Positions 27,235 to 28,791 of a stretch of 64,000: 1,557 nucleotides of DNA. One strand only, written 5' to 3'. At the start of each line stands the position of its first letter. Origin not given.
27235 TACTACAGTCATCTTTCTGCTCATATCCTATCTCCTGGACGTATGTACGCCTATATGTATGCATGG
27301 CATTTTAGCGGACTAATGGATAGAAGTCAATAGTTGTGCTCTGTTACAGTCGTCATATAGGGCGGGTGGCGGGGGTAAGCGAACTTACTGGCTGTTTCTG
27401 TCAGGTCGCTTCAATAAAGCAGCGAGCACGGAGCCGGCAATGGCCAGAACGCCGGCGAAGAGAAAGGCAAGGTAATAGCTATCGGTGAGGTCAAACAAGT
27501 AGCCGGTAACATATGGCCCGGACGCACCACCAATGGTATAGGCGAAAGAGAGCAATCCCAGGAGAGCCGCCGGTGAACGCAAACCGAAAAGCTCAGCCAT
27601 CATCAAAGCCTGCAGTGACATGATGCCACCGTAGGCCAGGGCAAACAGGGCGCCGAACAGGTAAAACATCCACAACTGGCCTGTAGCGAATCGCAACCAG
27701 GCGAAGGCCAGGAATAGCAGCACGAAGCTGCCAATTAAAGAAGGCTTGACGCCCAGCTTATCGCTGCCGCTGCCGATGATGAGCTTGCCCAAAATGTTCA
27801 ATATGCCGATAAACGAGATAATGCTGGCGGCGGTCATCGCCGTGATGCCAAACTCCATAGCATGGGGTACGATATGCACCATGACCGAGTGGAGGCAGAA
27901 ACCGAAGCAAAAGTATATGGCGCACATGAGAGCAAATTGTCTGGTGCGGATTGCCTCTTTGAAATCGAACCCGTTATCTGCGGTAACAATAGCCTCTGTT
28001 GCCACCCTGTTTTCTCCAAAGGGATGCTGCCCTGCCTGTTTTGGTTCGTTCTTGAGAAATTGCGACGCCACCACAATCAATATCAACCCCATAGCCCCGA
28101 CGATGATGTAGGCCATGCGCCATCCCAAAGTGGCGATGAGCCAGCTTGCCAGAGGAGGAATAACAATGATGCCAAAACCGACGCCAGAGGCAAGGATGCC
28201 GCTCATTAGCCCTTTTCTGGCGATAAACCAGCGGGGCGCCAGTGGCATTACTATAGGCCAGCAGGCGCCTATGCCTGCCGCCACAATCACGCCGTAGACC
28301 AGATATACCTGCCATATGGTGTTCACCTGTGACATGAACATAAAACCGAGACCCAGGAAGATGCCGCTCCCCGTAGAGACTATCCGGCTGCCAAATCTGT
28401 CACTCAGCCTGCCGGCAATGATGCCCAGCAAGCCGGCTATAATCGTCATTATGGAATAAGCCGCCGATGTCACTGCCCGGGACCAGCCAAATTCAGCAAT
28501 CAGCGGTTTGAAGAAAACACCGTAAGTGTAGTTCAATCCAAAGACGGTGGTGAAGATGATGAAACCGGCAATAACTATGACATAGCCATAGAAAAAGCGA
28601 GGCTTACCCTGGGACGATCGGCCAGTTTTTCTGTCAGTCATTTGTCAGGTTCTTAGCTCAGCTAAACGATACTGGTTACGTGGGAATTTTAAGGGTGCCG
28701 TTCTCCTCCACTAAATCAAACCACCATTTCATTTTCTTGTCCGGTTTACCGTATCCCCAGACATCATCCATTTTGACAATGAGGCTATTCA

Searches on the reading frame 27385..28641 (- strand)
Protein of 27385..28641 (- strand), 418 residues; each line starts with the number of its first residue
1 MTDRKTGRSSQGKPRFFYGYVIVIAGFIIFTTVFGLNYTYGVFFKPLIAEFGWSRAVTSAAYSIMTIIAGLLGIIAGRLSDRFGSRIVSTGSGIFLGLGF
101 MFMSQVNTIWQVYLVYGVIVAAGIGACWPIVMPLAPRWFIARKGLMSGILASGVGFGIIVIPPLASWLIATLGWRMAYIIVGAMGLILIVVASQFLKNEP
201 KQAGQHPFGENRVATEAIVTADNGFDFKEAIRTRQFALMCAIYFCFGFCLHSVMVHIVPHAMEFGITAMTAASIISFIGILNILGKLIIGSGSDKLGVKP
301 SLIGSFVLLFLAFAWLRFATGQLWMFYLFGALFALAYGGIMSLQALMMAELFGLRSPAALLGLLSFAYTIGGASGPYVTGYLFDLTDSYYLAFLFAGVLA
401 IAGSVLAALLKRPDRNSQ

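Call 74: search_protein_families(library=pfam, proteins=[window:27385-28641:-], max_evalue=0.00001)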
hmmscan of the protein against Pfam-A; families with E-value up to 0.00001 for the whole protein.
window:27385-28641:- (418 aa): 3 families
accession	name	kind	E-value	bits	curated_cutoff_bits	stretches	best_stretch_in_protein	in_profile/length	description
PF07690.21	MFS_1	-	1.3e-50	172.7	33.4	2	27-297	2-266/347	Major Facilitator Superfamily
PF11700.14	ATG22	-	1.5e-08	34.3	24.1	1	140-410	193-472/482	Vacuole effluxer Atg22 like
PF12832.13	MFS_1_like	-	2e-06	27.5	25.2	1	153-388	135-367/373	MFS_1 like family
